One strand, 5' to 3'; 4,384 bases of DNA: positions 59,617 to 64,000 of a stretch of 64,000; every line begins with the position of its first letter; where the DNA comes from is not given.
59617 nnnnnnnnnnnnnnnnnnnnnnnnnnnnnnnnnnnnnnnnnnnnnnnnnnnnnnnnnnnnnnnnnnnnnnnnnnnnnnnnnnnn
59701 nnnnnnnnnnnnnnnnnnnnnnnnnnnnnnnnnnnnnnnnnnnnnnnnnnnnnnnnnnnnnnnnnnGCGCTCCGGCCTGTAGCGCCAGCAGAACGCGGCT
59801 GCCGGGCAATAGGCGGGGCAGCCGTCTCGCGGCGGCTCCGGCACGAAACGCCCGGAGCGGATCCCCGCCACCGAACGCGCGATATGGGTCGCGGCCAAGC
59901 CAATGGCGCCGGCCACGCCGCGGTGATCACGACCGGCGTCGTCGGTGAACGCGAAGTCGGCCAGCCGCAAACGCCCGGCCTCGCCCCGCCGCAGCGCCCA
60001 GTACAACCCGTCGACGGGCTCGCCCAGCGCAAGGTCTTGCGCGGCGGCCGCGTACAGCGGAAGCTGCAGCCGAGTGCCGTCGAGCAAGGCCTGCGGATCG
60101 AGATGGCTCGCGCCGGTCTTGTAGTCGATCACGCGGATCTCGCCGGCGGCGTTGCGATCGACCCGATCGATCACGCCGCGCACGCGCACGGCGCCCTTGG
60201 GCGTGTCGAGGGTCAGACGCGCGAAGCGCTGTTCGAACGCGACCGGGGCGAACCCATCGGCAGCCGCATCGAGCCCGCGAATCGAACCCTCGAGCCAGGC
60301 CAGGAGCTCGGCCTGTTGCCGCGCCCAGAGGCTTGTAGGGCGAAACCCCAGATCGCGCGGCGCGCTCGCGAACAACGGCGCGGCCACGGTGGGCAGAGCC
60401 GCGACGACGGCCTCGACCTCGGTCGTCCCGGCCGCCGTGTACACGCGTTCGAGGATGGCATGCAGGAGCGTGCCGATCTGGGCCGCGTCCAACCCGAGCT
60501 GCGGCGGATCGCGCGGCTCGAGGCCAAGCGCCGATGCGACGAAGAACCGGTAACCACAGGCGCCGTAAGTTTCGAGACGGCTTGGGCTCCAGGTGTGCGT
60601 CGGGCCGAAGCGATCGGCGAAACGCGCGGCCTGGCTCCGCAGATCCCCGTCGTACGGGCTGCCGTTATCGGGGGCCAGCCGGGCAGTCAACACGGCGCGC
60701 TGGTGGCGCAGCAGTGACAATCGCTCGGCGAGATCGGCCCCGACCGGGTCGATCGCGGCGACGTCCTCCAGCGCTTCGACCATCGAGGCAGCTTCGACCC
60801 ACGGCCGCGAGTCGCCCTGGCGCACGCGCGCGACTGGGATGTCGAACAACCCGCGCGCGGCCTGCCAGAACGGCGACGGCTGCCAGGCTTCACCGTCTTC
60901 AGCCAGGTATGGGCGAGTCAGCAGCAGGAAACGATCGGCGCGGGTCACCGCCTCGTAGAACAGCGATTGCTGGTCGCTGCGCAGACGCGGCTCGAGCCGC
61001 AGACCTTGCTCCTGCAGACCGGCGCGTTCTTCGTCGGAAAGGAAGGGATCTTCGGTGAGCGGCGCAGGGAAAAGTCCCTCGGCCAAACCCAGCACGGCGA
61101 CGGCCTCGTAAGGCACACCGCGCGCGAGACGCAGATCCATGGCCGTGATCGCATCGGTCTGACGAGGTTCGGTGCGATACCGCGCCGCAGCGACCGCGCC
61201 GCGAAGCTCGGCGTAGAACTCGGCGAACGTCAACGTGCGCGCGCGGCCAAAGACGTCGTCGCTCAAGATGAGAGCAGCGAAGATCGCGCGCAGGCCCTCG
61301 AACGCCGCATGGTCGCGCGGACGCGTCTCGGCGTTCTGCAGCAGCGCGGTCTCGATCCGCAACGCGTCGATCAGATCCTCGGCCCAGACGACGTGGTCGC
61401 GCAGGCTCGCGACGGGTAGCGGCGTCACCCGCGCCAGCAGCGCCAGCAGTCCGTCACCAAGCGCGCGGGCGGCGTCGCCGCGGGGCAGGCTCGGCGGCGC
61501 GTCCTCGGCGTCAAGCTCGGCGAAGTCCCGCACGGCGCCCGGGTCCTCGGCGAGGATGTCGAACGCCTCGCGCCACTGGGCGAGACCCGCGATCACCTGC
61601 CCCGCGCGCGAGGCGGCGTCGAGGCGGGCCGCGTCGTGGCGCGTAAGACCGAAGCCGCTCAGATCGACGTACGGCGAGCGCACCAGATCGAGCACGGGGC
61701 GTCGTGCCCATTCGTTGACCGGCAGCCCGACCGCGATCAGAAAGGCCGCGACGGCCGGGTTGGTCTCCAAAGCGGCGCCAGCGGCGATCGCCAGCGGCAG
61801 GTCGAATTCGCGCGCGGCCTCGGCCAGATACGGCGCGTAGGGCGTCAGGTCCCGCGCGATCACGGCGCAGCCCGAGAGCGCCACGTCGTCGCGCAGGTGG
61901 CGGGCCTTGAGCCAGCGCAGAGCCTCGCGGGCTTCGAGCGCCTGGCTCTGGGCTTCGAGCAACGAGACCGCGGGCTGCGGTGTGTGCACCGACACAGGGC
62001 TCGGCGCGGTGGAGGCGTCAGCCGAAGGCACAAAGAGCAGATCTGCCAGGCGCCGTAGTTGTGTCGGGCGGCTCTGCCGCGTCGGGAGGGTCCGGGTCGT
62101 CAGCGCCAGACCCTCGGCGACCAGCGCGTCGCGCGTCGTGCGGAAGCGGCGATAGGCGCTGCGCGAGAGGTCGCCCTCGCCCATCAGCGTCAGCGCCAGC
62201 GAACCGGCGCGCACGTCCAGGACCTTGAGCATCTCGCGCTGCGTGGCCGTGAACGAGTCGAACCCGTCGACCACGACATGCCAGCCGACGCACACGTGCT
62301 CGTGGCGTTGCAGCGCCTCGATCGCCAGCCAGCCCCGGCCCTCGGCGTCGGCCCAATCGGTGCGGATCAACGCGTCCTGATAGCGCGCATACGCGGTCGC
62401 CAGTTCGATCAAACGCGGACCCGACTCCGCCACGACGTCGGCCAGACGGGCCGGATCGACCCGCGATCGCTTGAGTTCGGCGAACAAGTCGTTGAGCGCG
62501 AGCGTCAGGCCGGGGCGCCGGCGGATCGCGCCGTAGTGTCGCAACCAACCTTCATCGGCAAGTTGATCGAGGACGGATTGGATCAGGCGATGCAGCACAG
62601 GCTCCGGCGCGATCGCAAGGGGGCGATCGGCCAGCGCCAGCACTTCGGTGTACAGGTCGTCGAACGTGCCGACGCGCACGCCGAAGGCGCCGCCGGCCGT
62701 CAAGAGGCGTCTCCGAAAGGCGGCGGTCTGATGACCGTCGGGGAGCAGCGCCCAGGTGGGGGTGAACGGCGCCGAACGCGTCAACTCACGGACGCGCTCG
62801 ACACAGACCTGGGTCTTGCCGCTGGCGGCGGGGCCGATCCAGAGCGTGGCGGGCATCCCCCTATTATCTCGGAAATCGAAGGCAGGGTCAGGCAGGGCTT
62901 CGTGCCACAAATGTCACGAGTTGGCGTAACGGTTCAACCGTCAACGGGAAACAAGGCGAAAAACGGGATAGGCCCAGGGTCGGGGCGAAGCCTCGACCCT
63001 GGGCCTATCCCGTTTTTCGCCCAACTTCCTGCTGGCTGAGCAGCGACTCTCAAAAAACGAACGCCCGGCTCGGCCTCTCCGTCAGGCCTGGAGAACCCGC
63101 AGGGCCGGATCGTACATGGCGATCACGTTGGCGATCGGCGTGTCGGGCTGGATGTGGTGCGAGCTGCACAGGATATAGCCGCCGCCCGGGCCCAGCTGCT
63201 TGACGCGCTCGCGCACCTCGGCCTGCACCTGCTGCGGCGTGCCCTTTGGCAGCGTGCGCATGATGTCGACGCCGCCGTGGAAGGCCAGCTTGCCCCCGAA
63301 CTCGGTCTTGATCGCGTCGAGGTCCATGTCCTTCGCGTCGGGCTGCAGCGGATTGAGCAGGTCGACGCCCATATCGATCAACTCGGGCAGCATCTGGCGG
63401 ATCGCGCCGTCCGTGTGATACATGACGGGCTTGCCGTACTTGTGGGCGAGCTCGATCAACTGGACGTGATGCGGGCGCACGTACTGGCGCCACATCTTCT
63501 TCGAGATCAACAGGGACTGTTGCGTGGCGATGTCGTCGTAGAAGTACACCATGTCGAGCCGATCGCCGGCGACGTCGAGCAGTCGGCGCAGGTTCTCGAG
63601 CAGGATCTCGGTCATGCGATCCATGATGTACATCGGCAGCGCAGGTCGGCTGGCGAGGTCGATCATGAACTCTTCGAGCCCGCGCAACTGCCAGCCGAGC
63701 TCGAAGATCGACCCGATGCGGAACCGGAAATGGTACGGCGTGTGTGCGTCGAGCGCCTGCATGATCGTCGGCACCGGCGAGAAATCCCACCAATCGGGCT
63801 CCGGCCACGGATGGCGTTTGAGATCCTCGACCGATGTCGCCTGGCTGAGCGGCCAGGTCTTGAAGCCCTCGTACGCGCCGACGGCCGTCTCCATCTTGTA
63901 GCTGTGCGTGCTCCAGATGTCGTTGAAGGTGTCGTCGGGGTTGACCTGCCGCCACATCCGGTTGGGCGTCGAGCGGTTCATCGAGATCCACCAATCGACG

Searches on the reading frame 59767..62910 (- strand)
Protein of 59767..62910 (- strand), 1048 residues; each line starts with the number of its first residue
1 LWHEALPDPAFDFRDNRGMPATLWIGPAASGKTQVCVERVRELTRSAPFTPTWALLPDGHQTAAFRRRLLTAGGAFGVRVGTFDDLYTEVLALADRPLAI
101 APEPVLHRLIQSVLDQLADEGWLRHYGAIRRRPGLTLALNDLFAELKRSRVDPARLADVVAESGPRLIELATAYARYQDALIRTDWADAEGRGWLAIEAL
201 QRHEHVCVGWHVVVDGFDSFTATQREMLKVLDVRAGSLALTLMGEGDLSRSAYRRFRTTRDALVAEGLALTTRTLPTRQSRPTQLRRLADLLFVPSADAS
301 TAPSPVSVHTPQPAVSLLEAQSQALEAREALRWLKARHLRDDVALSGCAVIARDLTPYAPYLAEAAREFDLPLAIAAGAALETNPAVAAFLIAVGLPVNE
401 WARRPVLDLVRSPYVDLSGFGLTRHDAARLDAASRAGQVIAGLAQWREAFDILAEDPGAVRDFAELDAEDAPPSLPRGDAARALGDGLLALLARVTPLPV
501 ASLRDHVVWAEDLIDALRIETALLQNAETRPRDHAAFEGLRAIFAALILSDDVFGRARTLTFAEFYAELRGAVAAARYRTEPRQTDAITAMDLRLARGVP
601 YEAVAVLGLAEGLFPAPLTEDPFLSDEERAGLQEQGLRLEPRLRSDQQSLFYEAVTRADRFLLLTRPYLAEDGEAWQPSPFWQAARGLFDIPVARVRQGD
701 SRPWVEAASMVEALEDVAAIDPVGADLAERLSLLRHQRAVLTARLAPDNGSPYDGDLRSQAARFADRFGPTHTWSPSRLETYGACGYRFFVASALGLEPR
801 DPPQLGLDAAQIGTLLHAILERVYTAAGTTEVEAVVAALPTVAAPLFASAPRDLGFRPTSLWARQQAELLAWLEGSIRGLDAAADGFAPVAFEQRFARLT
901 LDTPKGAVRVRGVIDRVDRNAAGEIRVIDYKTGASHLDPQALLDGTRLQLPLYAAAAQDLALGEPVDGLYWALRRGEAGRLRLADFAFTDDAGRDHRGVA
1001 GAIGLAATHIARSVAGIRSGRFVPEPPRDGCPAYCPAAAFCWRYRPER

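Call 32: search_protein_families(library=pfam, proteins=[window:59767-62910:-], max_evalue=0.01)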
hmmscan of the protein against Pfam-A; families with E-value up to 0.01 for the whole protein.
window:59767-62910:- (1048 aa): 2 families
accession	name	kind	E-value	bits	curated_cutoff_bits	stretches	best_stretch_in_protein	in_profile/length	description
PF12705.13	PDDEXK_1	-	7.7e-39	134.5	22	1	773-1041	1-246/247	PD-(D/E)XK nuclease superfamily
PF21445.3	ADDB_N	-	8.2e-14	51.9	26.6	1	25-247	3-236/290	ADDB, N-terminal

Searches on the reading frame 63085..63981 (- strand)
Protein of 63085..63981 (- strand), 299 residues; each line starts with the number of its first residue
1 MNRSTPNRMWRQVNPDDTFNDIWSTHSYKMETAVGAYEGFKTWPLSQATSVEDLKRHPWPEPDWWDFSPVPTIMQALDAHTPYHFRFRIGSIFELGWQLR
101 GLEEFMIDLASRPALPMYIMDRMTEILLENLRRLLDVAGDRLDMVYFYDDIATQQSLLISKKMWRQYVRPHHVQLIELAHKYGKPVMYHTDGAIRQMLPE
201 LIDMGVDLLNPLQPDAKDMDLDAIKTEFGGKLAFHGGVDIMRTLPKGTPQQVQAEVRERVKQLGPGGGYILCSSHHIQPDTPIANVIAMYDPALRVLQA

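Call 32: search_protein_families(library=pfam, proteins=[window:63085-63981:-], max_evalue=0.01)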
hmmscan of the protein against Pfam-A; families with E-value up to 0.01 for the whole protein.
window:63085-63981:- (299 aa): 1 family
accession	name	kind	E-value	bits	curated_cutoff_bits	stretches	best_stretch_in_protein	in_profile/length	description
PF01208.23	URO-D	-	2.4e-21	76.6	23.9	1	91-291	145-341/346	Uroporphyrinogen decarboxylase (URO-D)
